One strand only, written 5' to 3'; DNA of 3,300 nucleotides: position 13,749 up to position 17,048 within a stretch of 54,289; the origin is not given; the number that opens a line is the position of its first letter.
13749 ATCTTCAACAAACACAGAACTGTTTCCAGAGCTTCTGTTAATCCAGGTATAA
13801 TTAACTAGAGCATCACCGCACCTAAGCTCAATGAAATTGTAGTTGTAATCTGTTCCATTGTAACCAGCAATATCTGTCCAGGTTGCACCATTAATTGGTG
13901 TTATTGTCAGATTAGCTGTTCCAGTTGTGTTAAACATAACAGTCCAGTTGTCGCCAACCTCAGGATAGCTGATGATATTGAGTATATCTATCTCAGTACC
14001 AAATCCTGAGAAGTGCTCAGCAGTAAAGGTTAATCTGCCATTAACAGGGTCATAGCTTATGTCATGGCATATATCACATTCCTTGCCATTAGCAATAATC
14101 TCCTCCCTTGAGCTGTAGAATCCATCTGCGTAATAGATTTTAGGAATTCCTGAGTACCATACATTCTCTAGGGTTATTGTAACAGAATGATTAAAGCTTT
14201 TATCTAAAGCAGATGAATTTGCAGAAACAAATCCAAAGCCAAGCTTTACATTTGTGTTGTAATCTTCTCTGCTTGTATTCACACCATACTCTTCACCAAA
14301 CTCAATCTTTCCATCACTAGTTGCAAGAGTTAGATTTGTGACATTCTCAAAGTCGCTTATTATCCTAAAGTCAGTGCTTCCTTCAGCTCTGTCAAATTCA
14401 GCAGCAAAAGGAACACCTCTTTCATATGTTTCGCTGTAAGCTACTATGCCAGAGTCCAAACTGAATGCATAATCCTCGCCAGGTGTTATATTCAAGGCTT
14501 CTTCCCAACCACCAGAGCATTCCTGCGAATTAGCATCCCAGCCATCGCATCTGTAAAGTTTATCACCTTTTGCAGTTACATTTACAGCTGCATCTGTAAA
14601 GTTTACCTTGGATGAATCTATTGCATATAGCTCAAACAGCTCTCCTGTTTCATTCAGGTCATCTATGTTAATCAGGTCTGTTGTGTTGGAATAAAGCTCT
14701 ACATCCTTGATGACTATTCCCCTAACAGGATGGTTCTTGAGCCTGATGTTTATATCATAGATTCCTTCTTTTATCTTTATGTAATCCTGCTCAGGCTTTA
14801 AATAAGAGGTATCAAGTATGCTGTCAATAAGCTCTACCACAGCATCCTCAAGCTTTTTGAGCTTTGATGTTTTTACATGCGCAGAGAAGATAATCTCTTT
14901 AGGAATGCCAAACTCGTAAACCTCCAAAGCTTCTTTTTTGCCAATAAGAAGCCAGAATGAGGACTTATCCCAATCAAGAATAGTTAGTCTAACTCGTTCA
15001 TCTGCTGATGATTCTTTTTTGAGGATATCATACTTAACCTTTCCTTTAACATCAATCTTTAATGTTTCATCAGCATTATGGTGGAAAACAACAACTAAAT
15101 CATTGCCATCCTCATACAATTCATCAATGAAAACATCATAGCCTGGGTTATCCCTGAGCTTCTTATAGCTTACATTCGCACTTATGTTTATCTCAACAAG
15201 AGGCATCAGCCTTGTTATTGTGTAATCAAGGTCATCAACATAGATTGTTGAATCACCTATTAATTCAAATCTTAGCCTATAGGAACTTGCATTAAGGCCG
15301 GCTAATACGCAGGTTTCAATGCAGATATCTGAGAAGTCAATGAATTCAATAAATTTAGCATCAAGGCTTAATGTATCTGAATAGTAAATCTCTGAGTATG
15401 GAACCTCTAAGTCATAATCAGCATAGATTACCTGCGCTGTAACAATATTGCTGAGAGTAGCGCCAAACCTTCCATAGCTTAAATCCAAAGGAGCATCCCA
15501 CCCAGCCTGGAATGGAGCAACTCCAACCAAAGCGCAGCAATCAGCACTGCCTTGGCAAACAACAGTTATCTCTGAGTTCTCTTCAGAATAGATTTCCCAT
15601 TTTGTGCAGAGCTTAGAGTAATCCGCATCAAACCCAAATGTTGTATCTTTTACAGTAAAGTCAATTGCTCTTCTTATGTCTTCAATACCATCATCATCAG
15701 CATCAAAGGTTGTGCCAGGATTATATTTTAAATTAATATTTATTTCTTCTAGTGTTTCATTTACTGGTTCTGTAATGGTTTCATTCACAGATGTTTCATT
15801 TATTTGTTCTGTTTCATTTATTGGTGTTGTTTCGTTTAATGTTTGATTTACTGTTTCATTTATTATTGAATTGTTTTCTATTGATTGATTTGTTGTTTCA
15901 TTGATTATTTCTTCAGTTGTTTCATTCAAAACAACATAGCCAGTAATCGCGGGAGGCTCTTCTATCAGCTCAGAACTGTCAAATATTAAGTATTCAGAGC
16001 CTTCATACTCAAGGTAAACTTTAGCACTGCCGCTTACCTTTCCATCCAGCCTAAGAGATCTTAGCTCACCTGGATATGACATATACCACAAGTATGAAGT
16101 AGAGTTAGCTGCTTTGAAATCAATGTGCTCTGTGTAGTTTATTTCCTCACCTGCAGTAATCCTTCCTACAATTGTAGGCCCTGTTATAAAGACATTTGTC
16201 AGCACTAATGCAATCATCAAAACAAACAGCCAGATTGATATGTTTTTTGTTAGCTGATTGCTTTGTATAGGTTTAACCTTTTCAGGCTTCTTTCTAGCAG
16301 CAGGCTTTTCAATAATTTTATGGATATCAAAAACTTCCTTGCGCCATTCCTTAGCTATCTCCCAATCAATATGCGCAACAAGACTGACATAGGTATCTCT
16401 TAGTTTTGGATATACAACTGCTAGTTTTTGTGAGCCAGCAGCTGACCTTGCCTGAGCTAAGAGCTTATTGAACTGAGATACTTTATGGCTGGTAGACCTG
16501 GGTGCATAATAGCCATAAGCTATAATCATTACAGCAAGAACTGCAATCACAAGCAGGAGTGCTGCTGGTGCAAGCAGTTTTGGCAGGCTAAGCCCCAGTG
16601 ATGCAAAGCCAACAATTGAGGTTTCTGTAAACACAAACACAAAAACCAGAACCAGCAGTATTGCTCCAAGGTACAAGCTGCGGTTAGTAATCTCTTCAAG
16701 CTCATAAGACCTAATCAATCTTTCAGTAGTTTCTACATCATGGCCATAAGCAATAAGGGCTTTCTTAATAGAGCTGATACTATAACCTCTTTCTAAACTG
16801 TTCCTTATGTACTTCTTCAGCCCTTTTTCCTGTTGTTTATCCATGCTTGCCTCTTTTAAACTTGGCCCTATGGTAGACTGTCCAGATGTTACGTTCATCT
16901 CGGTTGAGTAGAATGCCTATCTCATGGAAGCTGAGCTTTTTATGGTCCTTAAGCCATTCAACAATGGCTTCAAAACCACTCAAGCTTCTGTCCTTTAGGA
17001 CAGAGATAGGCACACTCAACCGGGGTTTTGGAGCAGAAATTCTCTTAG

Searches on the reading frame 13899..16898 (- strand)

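Call 51: search_protein_families(library=pfam, proteins=[window:13899-16898:-])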
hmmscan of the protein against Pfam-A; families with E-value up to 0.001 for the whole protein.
window:13899-16898:- (1000 aa): 1 family
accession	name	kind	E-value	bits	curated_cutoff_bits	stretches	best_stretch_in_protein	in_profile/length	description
PF04096.20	Nucleoporin2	-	0.0002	21.9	28.4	0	896-967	75-147/148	Nup98-96 autopeptidase S59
